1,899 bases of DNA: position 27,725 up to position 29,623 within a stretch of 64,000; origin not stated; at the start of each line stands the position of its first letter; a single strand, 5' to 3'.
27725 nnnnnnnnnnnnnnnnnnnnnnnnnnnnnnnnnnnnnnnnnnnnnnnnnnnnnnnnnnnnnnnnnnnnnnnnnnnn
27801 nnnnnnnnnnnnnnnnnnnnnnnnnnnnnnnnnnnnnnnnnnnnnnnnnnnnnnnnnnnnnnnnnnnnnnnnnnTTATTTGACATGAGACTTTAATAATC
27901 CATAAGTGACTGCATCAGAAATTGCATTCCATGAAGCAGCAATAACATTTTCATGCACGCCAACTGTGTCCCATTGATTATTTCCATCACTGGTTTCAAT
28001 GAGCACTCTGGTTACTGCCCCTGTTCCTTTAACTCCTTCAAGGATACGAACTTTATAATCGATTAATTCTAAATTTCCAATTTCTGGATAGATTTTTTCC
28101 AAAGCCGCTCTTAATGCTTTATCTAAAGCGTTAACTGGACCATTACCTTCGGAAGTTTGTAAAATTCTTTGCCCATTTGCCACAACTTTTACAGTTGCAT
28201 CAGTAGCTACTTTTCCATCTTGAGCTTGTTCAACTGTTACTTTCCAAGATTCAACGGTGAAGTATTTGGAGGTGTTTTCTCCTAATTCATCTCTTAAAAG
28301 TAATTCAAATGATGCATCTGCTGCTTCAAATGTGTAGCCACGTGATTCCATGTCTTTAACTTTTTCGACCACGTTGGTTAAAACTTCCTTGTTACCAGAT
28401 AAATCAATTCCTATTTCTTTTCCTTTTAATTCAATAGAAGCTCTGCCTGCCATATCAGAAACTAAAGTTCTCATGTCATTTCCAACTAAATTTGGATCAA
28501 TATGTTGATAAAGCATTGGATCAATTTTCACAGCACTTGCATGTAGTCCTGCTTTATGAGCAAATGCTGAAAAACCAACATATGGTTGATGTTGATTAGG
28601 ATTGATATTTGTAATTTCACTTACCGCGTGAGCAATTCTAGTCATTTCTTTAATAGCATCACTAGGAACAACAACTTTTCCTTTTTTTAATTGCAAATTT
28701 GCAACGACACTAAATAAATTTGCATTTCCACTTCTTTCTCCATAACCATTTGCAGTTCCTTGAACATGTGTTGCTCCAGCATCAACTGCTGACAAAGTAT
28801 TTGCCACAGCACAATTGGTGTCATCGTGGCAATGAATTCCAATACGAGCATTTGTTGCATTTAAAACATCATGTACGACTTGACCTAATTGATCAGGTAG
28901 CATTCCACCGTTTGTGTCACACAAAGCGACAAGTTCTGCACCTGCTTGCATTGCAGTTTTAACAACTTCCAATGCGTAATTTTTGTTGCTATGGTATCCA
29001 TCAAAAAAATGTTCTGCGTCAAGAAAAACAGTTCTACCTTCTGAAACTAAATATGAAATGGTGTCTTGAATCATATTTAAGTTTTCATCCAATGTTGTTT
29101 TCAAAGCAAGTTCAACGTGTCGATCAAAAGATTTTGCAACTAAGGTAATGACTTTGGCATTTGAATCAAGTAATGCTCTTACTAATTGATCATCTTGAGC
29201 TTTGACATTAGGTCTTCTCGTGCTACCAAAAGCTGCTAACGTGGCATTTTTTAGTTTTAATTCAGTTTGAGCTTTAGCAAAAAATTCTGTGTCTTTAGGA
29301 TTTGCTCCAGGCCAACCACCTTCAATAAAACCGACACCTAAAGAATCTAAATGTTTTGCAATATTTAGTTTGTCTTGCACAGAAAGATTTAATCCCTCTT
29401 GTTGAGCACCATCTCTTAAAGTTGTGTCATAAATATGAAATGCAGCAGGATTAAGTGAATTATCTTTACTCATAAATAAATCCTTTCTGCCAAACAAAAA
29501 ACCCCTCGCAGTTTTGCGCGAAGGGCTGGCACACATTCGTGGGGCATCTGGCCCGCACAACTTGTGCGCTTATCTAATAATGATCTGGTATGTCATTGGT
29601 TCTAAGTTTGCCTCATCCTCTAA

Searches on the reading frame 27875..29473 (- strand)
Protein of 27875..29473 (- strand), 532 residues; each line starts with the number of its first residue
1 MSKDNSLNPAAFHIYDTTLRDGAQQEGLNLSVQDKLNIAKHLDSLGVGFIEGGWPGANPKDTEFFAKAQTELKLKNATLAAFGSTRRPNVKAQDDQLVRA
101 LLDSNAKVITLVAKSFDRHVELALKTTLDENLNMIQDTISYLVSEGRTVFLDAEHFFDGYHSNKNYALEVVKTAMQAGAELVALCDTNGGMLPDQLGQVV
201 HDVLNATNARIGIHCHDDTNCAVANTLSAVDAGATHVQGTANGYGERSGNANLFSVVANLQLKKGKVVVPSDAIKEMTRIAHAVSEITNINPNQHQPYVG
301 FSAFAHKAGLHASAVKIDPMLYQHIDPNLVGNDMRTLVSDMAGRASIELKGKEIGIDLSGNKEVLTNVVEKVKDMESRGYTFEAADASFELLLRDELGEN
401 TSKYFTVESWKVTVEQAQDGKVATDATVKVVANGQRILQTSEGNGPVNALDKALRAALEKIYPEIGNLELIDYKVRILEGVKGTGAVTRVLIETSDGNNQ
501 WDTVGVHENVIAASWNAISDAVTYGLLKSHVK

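Call 4: search_protein_families(library=ncbifam, proteins=[window:27875-29473:-])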
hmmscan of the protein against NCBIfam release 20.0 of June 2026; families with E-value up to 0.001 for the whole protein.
window:27875-29473:- (532 aa): 27 families (the best 25 are shown)
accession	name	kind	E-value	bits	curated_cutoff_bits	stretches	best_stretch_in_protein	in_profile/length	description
TIGR00977.1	citramal_synth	equivalog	1.2e-204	680.5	450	1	13-529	3-520/526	citramalate synthase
NF002085.0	PRK00915.1-2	subfamily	6.6e-84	282.4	517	1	8-523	10-497/504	2-isopropylmalate synthase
NF002086.0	PRK00915.1-3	equivalog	2.6e-75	253.9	532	1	12-523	7-499/516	2-isopropylmalate synthase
TIGR00973.1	leuA_bact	equivalog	3.6e-73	246.7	598.7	1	13-522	3-493/494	2-isopropylmalate synthase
TIGR02090.1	LEU1_arch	subfamily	1.7e-72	244.5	484.75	1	13-386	2-358/363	isopropylmalate/citramalate/homocitrate synthases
NF002088.0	PRK00915.1-5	equivalog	1.1e-69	235.3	697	1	13-523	5-496/514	2-isopropylmalate synthase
TIGR02146.1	LysS_fung_arch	equivalog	3.9e-64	217.1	413.55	1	14-373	1-343/344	homocitrate synthase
NF002087.0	PRK00915.1-4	equivalog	4.6e-62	210.2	729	1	13-522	8-499/516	2-isopropylmalate synthase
NF041069.1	IPMS_Sufob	equivalog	6.6e-62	209.9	600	1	13-387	2-361/371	isopropylmalate synthase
NF002084.0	PRK00915.1-1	equivalog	8.8e-61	206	748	1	13-521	6-495/523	2-isopropylmalate synthase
TIGR02660.1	nifV_homocitr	equivalog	3.5e-53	181.2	462.9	1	13-377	3-350/365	homocitrate synthase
NF042433.1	CitmalDyn_Leptosp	equivalog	5.9e-53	180.2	950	1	12-514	8-499/514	(R)-citramalate synthase CimA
NF042434.1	IPMS_Lepto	equivalog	6.1e-37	127.5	500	1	10-375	4-369/374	2-isopropylmalate synthase LeuA2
NF002991.1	PRK03739.1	subfamily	1.6e-25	89.8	455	1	194-522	220-548/550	2-isopropylmalate synthase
NF006049.0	PRK08195.1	subfamily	3.1e-21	75.8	229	1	169-279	152-264/344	4-hyroxy-2-oxovalerate/4-hydroxy-2-oxopentanoic acid aldolase,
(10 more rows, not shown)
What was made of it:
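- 27875..29473 (-): cimA, citramalate synthase, 532 aa; the regulated gene. Its end overlaps the gltX start (27885). TIGR00977, 680 bits against a cutoff of 450 (call 4).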

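Call 6: find_related_loci(query=window:27875-29473:-, collection=genome_contigs, flank=3000)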
Query window:27875-29473:- (532 aa) in genome_contigs; peptide patterns used: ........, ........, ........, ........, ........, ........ (x = any residue, [..] = any of these).
600 stretches matched a pattern (row limit reached: there are more); 590 encode a relative of the query (tblastn E <= 1e-3); the best 80 are kept; 80 distinct loci.
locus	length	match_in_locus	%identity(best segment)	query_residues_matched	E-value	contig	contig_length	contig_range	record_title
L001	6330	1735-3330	99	1-532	0e+0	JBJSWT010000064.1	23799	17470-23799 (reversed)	MAG: Actinomycetes bacterium isolate samp_4435_VAMB_975 samp_4435_263097, whole genome shotgun sequence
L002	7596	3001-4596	97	1-532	0e+0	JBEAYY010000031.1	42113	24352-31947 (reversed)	MAG: Actinomycetota bacterium isolate NASQAN2011_332_B_bin.51 scaffold_1068609, whole genome shotgun sequence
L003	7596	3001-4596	97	1-532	0e+0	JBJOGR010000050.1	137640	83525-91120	MAG: Actinomycetota bacterium isolate sharkriverslough_2019_sw_WHONDRS-S19S_0042_B_bin.10 scaffold_432383, whole genome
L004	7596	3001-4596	82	1-532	0e+0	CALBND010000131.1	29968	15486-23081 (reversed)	MAG TPA_asm: uncultured actinobacterium isolate ERR2206786_bin.8_CONCOCT_v1.1_MAG genome assembly, contig: ERZ890510.525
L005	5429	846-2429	77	1-528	0e+0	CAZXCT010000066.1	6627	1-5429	MAG TPA_asm: uncultured Bifidobacterium sp. isolate binchicken_co208_61 genome assembly, contig: NODE_17118_length_6627_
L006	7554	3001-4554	80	11-528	0e+0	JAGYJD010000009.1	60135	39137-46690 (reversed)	MAG: Candidatus Nanopelagicales bacterium isolate M30B32 9, whole genome shotgun sequence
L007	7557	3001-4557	74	11-529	0e+0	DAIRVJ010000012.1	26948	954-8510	MAG TPA_asm: Candidatus Nanopelagicales bacterium isolate CTOTU26090 NODE_557_length_26948_cov_14.795523, whole genome s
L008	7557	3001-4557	71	11-529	0e+0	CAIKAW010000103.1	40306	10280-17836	uncultured bacterium isolate Umea_bin-01319 genome assembly, contig: bin-01319:103/108, whole genome shotgun sequence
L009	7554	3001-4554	74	12-529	0e+0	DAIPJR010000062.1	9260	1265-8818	MAG TPA_asm: Actinomycetes bacterium isolate CTOTU11306 NODE_2611_length_9260_cov_5.735687, whole genome shotgun sequenc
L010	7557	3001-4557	71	11-529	0e+0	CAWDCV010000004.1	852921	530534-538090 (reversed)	MAG: uncultured Actinomycetota bacterium isolate MFD04850.bin.1.9 genome assembly, contig: contig_3973, whole genome sho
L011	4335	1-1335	85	88-532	0e+0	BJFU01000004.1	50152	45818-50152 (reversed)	Actinomycetes bacterium LBMAG_Actinobacteria_epi.bin4_acTH1 DNA, sequence004, whole genome shotgun sequence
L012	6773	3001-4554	72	11-528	0e+0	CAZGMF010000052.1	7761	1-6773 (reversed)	MAG TPA_asm: uncultured Clavibacter sp. isolate SRP124364_co1_233 genome assembly, contig: NODE_11524_length_7761_cov_10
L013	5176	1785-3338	69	11-528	0e+0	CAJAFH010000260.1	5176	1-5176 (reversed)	MAG: uncultured actinobacterium isolate Loc090116-9m_bin-0659 genome assembly, contig: bin-0659:260/295, whole genome sh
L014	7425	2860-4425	70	11-532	0e+0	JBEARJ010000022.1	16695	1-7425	MAG: Actinomycetota bacterium isolate muddycreek_2019_sw_WHONDRS-S19S_0082_F_bin.43 scaffold_1327, whole genome shotgun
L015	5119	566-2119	69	11-528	0e+0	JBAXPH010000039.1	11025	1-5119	MAG: Actinomycetes bacterium isolate ELA526 MAG526_39, whole genome shotgun sequence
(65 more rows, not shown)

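Call 30: find_related_loci(query=window:27875-29473:-, collection=metagenome_contigs, flank=2000)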
Query window:27875-29473:- (532 aa) in metagenome_contigs; peptide patterns used: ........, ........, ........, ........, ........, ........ (x = any residue, [..] = any of these).
600 stretches matched a pattern (row limit reached: there are more); 565 encode a relative of the query (tblastn E <= 1e-3); the best 80 are kept; 80 distinct loci.
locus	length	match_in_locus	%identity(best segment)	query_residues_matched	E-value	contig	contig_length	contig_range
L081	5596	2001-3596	88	1-532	0e+0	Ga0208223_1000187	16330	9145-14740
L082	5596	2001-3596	87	1-532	0e+0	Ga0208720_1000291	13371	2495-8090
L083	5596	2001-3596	82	1-532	0e+0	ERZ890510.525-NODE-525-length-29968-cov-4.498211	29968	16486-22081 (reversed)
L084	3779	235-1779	74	12-527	0e+0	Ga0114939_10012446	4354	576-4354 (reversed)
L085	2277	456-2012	72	11-529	0e+0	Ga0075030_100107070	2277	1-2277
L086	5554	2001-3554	73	12-529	0e+0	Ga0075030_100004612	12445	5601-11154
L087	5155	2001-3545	72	12-529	0e+0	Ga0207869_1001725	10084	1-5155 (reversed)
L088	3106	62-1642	69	1-528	0e+0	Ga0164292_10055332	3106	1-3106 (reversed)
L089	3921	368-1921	69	11-528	0e+0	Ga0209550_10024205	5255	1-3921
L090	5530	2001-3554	69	11-528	0e+0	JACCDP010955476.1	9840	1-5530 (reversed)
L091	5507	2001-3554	69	11-528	0e+0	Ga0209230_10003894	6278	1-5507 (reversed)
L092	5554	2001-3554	69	11-528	0e+0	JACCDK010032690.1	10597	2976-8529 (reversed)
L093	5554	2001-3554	69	11-528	0e+0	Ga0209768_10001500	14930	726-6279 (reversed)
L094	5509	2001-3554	69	11-528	0e+0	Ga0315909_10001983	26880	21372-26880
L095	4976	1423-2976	69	11-528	0e+0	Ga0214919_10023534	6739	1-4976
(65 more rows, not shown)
